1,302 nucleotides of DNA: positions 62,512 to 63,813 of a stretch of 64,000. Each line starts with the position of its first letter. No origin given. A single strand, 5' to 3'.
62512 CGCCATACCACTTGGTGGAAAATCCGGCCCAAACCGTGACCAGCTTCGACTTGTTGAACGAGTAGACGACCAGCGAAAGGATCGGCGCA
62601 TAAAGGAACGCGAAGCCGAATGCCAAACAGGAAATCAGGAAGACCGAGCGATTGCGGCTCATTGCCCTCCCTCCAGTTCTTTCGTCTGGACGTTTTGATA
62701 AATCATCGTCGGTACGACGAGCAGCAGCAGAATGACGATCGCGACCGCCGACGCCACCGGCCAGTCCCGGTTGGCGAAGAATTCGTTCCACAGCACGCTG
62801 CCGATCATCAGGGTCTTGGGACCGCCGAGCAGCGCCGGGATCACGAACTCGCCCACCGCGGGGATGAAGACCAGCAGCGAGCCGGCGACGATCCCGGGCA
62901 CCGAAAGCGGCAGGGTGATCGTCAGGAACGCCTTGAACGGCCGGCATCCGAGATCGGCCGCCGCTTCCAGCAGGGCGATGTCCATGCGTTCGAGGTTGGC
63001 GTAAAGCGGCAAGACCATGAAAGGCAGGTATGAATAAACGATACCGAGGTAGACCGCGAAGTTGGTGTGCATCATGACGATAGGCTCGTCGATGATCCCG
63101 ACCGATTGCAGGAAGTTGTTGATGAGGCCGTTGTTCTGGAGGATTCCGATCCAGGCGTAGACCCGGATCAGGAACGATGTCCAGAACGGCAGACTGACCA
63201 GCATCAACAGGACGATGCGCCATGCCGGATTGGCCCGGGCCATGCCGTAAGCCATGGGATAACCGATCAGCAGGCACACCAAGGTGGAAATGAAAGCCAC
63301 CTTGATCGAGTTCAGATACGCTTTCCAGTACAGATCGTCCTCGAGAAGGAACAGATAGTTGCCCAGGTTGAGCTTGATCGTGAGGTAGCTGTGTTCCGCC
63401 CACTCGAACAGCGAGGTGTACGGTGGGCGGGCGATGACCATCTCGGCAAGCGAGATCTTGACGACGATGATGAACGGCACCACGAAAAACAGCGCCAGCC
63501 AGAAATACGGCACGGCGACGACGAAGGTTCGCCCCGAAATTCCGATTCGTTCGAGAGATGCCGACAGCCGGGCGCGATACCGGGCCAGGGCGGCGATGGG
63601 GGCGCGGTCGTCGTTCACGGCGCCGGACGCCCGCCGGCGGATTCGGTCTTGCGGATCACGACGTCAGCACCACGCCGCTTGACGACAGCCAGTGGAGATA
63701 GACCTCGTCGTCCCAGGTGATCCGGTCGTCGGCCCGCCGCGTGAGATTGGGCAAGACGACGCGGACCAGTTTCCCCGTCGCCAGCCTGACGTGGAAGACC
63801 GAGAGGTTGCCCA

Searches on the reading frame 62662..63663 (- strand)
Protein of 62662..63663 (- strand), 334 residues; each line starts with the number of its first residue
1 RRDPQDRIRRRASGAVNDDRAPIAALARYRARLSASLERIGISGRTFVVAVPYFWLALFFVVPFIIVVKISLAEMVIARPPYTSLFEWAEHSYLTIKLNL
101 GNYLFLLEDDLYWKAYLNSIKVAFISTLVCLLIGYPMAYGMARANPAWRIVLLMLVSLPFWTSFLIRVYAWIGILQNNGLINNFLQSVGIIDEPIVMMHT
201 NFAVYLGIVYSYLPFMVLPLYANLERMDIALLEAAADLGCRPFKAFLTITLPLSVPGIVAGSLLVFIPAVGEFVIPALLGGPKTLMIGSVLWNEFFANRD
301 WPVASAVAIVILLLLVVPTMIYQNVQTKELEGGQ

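Call 112: search_protein_families(library=pfam, proteins=[window:62662-63663:-], max_evalue=0.00001)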
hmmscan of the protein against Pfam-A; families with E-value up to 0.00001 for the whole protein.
window:62662-63663:- (334 aa): 1 family
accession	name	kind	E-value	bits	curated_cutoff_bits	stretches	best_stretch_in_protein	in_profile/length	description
PF00528.27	BPD_transp_1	-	1.1e-13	51.8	26.4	1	133-320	4-174/184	Binding-protein-dependent transport system inner membrane component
